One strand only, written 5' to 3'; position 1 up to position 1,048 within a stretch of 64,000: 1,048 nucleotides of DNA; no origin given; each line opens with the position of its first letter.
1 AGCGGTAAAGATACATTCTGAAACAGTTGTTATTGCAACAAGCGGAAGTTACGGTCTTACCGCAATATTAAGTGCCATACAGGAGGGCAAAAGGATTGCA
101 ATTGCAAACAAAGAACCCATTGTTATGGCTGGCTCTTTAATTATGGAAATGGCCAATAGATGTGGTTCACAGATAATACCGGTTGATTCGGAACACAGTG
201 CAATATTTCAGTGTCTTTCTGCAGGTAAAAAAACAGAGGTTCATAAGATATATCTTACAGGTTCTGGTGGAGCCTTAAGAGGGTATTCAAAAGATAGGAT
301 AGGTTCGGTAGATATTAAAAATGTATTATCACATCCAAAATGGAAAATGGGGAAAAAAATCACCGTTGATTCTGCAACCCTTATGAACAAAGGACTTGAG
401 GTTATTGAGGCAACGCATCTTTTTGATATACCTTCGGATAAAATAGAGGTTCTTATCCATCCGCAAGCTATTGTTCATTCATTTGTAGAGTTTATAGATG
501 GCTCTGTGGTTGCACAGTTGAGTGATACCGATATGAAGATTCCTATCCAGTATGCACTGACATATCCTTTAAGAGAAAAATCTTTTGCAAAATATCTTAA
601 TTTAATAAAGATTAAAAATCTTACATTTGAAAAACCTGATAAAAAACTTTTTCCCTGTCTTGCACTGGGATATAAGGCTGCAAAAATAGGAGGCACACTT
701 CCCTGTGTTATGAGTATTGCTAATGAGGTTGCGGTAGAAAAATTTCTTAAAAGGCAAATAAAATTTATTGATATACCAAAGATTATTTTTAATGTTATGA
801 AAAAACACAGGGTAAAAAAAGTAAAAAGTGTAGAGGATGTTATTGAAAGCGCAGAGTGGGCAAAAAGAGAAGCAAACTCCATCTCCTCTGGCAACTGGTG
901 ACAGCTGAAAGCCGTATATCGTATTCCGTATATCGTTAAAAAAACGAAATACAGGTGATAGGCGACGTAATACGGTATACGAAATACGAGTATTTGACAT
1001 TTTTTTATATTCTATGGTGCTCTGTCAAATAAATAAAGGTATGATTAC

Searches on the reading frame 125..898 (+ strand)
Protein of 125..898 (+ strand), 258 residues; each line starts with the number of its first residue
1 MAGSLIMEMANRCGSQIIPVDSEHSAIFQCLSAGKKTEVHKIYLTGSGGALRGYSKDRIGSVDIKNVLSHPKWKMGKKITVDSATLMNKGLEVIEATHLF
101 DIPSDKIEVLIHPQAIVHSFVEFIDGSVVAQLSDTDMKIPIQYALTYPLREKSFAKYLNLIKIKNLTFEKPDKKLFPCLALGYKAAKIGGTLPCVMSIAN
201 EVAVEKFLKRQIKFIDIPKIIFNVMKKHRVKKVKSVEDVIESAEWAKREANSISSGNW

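Call 99: search_protein_families(library=pfam, proteins=[window:125-898:+], max_evalue=0.001)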
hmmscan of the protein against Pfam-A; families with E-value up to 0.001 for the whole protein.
window:125-898:+ (258 aa): 2 families
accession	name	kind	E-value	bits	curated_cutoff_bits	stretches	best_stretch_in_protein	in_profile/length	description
PF13288.12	DXPR_C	-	2.3e-39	134.7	27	1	132-248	1-114/115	DXP reductoisomerase C-terminal domain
PF08436.17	DXP_redisom_C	-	1.6e-37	127.9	26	1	17-100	1-84/84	1-deoxy-D-xylulose 5-phosphate reductoisomerase C-terminal domain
